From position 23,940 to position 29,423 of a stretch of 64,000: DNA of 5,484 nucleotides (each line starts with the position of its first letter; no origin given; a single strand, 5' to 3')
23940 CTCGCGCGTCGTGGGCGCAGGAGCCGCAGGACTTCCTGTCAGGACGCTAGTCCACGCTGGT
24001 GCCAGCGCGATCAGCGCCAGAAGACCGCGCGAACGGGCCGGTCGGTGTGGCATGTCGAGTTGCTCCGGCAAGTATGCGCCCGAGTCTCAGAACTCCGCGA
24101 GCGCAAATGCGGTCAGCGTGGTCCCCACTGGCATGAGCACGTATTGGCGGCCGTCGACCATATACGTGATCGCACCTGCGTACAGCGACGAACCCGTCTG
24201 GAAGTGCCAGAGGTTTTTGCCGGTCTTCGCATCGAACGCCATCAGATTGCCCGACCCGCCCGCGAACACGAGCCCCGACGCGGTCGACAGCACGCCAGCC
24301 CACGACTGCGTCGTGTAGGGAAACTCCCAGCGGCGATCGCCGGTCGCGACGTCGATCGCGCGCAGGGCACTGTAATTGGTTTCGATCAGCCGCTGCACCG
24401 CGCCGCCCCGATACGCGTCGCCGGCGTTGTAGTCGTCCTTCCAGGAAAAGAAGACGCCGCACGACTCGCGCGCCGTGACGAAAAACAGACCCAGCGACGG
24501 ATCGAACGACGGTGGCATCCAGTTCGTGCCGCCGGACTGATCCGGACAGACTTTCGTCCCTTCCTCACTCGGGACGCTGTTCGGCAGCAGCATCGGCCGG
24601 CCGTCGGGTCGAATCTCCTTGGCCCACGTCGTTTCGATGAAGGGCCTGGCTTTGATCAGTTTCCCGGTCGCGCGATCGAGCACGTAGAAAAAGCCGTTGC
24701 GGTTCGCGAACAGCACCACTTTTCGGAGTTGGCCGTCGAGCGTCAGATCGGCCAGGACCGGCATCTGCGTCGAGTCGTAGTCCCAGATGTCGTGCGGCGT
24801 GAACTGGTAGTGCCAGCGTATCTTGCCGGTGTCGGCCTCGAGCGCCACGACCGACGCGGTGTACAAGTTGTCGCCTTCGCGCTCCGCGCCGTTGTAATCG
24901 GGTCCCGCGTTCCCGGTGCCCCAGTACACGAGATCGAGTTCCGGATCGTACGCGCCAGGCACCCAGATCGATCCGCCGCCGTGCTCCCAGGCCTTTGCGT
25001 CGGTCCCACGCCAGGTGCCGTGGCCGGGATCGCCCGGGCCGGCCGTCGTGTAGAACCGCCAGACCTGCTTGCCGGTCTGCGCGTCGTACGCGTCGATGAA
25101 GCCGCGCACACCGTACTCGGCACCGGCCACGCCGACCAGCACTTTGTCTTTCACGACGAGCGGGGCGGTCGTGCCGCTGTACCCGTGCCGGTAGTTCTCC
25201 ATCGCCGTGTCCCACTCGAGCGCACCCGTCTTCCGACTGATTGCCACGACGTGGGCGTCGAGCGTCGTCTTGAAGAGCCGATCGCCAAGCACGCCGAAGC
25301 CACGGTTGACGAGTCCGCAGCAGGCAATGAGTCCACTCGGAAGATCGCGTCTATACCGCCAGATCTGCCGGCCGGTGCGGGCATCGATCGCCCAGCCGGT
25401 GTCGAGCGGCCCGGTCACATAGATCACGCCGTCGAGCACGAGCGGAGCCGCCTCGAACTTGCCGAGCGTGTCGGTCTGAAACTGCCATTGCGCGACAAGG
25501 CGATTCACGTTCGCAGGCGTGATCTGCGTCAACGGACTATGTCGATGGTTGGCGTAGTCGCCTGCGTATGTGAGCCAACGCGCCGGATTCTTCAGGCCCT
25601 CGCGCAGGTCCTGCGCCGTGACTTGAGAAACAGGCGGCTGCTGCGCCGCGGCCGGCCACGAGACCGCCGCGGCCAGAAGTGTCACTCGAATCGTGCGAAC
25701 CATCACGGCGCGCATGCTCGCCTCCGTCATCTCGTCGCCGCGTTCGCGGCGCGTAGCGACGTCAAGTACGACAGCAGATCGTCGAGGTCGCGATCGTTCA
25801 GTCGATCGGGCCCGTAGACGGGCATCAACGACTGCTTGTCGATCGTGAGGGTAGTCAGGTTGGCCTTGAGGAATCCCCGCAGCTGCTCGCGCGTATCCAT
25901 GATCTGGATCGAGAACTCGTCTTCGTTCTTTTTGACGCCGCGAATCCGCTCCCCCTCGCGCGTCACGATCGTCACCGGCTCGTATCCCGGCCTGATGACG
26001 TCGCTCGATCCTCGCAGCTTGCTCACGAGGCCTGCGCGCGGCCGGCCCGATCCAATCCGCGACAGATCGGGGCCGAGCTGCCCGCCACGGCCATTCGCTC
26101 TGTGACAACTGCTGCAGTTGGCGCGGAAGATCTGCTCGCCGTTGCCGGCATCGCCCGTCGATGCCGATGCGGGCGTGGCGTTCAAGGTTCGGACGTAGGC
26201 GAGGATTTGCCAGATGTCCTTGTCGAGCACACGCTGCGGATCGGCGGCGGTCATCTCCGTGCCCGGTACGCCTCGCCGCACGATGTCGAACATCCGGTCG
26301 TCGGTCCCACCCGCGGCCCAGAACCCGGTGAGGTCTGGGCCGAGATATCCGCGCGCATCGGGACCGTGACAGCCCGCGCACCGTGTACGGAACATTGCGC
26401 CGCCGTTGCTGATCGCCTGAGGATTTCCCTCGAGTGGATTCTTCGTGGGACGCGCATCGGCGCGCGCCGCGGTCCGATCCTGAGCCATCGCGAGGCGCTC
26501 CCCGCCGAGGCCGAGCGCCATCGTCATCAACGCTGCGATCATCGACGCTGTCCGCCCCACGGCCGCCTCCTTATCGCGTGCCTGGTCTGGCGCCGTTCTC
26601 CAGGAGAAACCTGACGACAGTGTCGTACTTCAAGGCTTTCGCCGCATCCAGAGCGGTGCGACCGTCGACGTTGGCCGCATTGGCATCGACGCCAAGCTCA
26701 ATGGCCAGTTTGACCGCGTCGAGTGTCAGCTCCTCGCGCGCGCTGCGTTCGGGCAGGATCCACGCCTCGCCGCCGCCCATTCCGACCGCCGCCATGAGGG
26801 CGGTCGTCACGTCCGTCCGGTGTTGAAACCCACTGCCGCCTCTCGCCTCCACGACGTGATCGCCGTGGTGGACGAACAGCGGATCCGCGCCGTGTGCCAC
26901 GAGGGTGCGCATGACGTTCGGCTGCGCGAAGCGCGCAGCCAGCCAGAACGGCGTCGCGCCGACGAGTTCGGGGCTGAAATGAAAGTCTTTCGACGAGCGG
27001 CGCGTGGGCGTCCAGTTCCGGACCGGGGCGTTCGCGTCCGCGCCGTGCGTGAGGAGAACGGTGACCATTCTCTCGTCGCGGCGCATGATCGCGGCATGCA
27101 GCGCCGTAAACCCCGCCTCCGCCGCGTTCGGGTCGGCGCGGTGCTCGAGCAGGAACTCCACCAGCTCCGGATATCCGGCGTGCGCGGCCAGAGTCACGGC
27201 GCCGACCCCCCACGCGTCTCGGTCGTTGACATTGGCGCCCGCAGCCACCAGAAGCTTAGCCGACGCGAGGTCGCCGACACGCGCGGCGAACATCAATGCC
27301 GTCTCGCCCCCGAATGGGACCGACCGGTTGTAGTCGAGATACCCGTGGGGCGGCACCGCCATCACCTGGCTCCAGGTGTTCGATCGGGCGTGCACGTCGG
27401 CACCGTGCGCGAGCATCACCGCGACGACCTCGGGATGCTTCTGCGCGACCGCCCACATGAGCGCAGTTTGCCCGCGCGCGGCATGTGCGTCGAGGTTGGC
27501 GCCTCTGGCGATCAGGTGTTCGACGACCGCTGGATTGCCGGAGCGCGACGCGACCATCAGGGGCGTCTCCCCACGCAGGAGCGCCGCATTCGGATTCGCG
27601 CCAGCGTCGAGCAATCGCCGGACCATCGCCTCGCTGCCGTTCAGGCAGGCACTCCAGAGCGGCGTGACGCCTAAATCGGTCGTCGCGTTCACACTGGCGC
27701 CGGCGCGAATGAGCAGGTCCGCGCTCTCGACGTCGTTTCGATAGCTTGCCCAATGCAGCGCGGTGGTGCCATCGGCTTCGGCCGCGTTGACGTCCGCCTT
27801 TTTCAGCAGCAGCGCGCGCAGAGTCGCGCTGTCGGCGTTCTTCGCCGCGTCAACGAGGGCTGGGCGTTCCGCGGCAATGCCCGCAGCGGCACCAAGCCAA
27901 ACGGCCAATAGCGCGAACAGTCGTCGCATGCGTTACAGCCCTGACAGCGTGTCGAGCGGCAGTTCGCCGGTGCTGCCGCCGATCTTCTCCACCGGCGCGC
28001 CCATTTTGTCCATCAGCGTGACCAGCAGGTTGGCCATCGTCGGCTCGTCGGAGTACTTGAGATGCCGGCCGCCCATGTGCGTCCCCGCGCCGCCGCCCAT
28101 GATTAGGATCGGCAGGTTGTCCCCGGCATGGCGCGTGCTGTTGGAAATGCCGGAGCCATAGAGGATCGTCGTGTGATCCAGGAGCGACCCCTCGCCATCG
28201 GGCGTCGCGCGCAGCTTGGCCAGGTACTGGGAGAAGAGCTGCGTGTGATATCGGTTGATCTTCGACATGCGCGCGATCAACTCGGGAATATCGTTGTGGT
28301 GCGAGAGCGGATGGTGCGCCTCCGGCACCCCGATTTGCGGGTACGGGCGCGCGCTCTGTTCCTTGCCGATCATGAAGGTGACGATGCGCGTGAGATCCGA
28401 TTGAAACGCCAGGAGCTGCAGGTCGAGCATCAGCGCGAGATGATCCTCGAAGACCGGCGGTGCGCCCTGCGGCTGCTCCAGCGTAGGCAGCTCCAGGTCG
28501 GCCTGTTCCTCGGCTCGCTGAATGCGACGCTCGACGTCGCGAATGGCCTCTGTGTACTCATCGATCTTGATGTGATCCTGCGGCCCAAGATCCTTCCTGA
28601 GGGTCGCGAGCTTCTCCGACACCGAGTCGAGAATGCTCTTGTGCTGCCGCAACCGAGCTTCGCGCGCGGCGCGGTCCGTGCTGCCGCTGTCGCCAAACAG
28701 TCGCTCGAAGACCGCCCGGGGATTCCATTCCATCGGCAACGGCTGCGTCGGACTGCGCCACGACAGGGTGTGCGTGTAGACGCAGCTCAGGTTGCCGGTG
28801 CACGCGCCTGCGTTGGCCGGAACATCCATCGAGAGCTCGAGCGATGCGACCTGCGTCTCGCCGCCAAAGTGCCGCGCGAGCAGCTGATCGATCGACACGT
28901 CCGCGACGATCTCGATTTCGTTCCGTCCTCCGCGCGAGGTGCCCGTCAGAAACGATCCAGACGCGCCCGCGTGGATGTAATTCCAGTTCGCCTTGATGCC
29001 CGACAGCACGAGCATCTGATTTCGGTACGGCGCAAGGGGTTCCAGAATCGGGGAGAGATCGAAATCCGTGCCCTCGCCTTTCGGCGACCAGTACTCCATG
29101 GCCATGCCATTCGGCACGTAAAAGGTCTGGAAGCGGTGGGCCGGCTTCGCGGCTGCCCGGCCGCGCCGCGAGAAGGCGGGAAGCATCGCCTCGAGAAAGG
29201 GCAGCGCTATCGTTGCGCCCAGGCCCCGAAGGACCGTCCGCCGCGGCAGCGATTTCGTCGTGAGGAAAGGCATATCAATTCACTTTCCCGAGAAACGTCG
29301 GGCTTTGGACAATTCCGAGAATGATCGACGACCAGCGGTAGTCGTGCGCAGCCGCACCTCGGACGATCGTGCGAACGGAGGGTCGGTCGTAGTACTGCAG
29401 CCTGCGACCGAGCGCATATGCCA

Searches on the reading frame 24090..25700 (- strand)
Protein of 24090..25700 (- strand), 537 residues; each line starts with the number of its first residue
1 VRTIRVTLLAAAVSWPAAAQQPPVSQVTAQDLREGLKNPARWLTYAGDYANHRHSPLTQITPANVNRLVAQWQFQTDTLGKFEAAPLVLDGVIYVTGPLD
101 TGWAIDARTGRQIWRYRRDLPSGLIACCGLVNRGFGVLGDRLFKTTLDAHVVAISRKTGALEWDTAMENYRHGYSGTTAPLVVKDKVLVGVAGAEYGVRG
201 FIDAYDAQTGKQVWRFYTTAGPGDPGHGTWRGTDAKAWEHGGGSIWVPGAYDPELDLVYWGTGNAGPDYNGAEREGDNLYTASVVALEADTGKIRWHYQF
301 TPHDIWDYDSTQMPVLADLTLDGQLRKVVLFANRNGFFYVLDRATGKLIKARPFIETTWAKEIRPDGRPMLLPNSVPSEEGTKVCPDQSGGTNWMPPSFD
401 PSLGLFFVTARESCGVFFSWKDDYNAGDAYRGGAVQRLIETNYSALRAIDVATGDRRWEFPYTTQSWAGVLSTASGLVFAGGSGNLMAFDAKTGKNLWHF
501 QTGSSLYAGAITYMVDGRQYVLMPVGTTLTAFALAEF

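Call 40: search_solved_structures(query=window:24090-25700:-, max_evalue=1e-20)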
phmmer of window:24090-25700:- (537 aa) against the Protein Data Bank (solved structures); distinct sequences matched with E-value up to 1e-20: 26.
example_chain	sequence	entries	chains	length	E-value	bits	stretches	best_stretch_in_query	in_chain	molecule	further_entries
1kv9_A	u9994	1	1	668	1.7e-108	366.3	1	40-526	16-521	TYPE II QUINOHEMOPROTEIN ALCOHOL DEHYDROGENASE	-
1yiq_A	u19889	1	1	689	2.7e-102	345.8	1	36-526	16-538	Quinohemoprotein alcohol dehydrogenase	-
6zcv_A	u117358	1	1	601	2.1e-101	342.9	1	26-524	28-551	Quinoprotein ethanol dehydrogenase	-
6zcw_A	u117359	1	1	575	8e-101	340.9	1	28-524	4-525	Quinoprotein ethanol dehydrogenase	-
4mae_A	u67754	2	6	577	3.6e-96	325.6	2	219-525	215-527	Methanol dehydrogenase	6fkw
1kb0_A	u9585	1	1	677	7.3e-96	324.6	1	16-526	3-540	quinohemoprotein alcohol dehydrogenase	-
6dam_A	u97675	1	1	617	4.9e-94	318.5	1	9-523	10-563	Lanthanide-dependent methanol dehydrogenase XoxF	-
1flg_A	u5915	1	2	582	7.7e-90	304.7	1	27-526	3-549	PROTEIN (QUINOPROTEIN ETHANOL DEHYDROGENASE)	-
4tqo_B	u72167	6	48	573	7.2e-87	294.9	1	37-524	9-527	Methanol dehydrogenase protein, large subunit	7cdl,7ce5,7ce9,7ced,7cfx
7o6z_A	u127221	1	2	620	9.6e-86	291.2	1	17-523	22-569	Methanol dehydrogenase (Cytochrome c) subunit 1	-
8gy2_A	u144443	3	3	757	1.6e-84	287.1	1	11-526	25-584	Alcohol dehydrogenase (quinone), dehydrogenase subunit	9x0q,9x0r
6oc5_A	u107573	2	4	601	2.8e-84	286.3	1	21-525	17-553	Lanthanide-dependent methanol dehydrogenase XoxF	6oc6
1lrw_A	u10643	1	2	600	6.2e-80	272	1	33-526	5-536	methanol dehydrogenase subunit 1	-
9ism_A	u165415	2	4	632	9.2e-78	264.8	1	28-526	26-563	Methanol dehydrogenase, alpha subunit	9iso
1w6s_A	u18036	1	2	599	2.3e-77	263.5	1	36-526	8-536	METHANOL DEHYDROGENASE SUBUNIT 1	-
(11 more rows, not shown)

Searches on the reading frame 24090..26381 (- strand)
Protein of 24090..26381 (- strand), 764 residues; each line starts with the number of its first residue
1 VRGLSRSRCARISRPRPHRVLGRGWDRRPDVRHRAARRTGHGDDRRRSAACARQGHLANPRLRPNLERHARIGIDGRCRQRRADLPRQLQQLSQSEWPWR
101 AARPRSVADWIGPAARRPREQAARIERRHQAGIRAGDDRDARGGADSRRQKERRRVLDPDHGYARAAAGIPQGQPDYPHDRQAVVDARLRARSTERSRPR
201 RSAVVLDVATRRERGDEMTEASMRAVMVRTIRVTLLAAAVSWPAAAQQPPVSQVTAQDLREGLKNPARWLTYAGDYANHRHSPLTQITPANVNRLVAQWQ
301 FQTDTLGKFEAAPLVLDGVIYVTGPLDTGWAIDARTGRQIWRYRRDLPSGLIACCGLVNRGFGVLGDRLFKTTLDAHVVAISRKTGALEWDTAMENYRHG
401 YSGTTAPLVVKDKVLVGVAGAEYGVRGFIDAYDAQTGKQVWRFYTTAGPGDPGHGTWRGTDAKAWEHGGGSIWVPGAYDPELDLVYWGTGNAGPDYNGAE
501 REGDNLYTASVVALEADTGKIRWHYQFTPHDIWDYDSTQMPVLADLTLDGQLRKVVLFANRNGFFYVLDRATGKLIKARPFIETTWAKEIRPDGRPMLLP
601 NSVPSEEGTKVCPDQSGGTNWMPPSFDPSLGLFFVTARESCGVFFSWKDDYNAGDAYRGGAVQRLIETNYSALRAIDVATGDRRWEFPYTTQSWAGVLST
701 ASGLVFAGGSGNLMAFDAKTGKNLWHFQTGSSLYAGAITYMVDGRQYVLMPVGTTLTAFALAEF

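Call 8: search_protein_families(library=pfam, proteins=[window:24090-26381:-], max_evalue=0.01)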
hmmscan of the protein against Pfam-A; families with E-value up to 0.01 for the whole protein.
window:24090-26381:- (764 aa): 3 families
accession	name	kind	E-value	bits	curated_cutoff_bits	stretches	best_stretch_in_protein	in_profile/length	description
PF01011.28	PQQ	-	1.4e-89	301.8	26.7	2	269-576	1-335/595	Glucose/ethanol/alcohol dehydrogenase, beta-propeller domain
PF13360.13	PQQ_2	-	4.7e-25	89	27.6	3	360-595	27-202/233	Outer membrane protein assembly factor BamB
PF13570.13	Beta-prop_ACSF4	-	4e-11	43.3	133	2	673-740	157-223/329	Beta-alanine-activating enzyme, beta-propeller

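Call 65: search_protein_families(library=ncbifam, proteins=[window:24090-26381:-], max_evalue=0.00001)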
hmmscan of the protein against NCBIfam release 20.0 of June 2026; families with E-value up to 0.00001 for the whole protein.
window:24090-26381:- (764 aa): 7 families
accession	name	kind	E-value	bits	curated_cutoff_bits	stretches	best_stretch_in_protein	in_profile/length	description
TIGR03075.1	PQQ_enz_alc_DH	subfamily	2.1e-167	557.9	480.05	1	252-754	4-528/530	PQQ-dependent dehydrogenase, methanol/ethanol family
TIGR04528.1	acido_non_PQQ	subfamily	1.9e-165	551.4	650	1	267-761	4-493/493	acido-empty-quinoprotein group A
TIGR03074.1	PQQ_membr_DH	subfamily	1.1e-62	212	832.65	2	209-576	96-501/783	membrane-bound PQQ-dependent dehydrogenase, glucose/quinate/shikimate family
TIGR03300.1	assembly_YfgL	equivalog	1e-21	77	285.2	2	280-445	27-173/377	outer membrane protein assembly factor BamB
NF008351.0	PRK11138.1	equivalog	8.4e-14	50.8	423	1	312-469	64-207/394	outer membrane protein assembly factor BamB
NF053615.1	SerThrKinAfsKStmc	equivalog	3.9e-08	32.4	1300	0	299-447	557-694/809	protein serine/threonine kinase AfsK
NF050114.1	Rv3212_fam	equivalog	6e-07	29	150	0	293-348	52-102/393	Rv3212 family protein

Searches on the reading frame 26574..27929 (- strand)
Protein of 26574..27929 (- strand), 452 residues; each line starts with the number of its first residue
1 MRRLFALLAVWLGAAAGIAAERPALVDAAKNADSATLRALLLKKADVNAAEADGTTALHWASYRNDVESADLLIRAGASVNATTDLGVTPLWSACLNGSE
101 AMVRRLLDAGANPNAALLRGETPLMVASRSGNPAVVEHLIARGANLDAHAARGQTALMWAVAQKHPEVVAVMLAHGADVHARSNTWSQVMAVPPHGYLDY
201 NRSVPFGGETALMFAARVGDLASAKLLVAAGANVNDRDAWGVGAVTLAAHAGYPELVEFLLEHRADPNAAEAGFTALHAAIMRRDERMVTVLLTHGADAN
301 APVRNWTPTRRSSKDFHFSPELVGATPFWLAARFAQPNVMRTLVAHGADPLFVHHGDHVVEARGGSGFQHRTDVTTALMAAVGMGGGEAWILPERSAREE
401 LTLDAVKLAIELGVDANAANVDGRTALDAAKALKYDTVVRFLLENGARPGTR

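Call 8: search_protein_families(library=pfam, proteins=[window:26574-27929:-], max_evalue=0.01)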
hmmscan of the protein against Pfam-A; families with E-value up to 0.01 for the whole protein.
window:26574-27929:- (452 aa): 7 families
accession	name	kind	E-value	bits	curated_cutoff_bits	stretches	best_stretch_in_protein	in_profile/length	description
PF00023.36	Ank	-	1.8e-61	201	21.1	7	53-84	1-32/33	Ankyrin repeat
PF12796.13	Ank_2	-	3.1e-58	194.8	27.3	5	212-301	1-88/90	Ankyrin repeats (3 copies)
PF13606.12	Ank_3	-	1.2e-46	151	22.3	3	120-147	2-29/30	Ankyrin repeat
PF13637.12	Ank_4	-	9.5e-42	140.5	22.7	4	248-293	4-50/50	Ankyrin repeats (many copies)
PF13857.12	Ank_5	-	1.3e-32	111.9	27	4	106-157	1-53/56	Ankyrin repeats (many copies)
PF23745.1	ANK_LRRK2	-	1.6e-10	41.4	27.5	1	73-175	17-115/130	LRRK2 ANK repeat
PF24521.3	Ank_KRIT1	-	1.8e-05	24.9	80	0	90-175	21-107/149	KRIT1 ankyrin-repeats domain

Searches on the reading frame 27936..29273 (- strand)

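Call 8: search_protein_families(library=pfam, proteins=[window:27936-29273:-], max_evalue=0.01)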
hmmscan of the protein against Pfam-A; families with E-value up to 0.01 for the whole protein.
window:27936-29273:- (446 aa): 1 family
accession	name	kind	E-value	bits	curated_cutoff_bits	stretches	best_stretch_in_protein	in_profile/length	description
PF07586.16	HXXSHH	-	2.6e-94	316.7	30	1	47-347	1-306/307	Protein of unknown function (DUF1552)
